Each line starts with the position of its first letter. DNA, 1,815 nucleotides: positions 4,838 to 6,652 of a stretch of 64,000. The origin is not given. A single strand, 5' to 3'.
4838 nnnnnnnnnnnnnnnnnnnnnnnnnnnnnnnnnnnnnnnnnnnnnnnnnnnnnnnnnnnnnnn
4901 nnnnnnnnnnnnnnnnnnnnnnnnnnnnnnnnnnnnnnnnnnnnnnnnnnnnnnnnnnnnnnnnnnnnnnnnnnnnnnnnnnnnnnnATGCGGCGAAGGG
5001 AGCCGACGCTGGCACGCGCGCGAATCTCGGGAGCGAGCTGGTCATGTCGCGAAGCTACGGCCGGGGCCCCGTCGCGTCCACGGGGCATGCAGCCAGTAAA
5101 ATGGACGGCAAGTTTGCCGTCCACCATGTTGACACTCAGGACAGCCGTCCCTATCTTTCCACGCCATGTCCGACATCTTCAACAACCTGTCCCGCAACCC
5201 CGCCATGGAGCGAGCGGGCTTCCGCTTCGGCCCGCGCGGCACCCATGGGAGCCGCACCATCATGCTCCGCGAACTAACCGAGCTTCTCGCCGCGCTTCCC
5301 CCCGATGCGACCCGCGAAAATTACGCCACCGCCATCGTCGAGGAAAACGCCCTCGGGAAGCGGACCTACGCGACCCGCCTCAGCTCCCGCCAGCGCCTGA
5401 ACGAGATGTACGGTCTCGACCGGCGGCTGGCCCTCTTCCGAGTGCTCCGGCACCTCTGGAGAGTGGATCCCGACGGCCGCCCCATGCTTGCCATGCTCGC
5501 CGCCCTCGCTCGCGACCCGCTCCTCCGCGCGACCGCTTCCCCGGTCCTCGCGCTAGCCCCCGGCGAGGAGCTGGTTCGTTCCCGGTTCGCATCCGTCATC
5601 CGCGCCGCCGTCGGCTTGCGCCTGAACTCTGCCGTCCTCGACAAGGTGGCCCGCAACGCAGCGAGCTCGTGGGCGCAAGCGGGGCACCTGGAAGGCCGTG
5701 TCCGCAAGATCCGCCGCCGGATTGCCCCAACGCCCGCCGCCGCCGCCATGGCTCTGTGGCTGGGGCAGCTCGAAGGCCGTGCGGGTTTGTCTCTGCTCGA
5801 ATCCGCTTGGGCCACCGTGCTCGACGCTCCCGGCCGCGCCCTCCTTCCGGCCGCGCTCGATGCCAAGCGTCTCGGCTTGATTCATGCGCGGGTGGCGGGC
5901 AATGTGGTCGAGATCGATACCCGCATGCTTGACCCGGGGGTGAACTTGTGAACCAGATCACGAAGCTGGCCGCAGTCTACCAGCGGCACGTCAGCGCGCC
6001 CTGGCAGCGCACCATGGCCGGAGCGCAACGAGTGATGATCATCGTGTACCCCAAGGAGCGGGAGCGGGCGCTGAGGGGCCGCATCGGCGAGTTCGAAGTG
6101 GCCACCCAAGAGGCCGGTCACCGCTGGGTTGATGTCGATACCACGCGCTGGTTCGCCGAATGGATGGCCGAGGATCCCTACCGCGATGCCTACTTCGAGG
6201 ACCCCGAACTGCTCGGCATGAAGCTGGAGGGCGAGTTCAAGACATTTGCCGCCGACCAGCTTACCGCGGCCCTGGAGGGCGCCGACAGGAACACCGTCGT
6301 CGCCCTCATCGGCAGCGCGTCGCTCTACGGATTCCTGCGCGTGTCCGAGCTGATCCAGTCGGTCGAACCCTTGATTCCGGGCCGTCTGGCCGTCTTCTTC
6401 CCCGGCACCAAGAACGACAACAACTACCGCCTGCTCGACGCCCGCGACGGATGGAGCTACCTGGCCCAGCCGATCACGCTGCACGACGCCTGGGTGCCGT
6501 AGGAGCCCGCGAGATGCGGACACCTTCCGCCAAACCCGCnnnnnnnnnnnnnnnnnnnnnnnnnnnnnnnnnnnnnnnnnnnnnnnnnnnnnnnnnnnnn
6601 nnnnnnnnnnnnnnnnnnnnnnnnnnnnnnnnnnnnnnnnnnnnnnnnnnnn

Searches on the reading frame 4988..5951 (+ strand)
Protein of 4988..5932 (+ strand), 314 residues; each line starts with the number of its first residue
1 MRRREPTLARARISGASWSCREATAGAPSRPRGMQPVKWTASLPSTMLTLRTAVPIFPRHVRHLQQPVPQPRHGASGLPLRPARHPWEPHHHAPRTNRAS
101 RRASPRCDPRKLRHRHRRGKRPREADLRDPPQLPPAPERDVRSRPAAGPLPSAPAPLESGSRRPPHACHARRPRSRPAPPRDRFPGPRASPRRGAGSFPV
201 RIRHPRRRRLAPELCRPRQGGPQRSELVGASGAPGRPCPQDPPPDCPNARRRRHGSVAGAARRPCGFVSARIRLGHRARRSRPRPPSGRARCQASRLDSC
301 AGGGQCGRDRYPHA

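Call 4: search_protein_families(library=pfam, proteins=[window:4988-5932:+], max_evalue=0.01)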
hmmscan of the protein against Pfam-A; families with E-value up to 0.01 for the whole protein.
window:4988-5932:+ (314 aa): 0 families

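Call 5: search_protein_families(library=padloc, proteins=[window:4988-5932:+], max_evalue=0.001)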
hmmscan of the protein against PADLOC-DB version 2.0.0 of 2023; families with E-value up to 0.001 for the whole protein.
window:4988-5932:+ (314 aa): 0 families

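Call 59: search_protein_families(library=pfam, proteins=[window:5166-5951:+], max_evalue=0.001)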
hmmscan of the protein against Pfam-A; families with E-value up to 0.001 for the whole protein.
window:5166-5951:+ (261 aa): 0 families

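Call 68: search_protein_families(library=ncbifam, proteins=[window:5166-5951:+], max_evalue=0.00001)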
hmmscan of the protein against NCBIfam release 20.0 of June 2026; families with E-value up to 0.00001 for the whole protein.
window:5166-5951:+ (261 aa): 0 families
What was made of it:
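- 5166..5951 (+): Gene in the brxA position (first gene of the BREX operon). No Pfam or NCBIfam match (calls 59, 68), so the name rests on position and conservation only.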

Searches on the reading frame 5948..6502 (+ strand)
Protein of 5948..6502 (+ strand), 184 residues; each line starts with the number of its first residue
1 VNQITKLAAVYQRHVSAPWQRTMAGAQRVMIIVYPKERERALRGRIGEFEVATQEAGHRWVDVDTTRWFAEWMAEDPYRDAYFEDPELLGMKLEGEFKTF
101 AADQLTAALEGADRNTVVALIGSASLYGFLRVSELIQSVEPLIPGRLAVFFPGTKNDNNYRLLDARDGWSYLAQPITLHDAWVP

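Call 4: search_protein_families(library=pfam, proteins=[window:5948-6502:+], max_evalue=0.01)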
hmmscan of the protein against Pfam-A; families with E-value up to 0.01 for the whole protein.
window:5948-6502:+ (184 aa): 1 family
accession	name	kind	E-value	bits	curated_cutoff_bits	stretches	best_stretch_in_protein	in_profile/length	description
PF08747.16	BrxB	-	0.00043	20.7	26.8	1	104-165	51-112/124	BREX protein BrxB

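Call 5: search_protein_families(library=padloc, proteins=[window:5948-6502:+], max_evalue=0.001)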
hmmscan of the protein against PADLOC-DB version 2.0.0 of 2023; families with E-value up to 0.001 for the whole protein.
window:5948-6502:+ (184 aa): 2 families
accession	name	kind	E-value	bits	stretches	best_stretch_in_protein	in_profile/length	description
PDLC02469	BrxB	-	3.7e-71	236.6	1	1-181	1-183/184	BrxB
PDLC02462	BrxB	-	3.1e-05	22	1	87-164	104-185/202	BrxB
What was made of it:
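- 5948..6502 (+): brxB. PADLOC BrxB E=3.7e-71 (call 5).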

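Call 68: search_protein_families(library=ncbifam, proteins=[window:5948-6502:+], max_evalue=0.00001)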
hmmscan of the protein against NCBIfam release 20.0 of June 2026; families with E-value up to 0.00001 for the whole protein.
window:5948-6502:+ (184 aa): 0 families
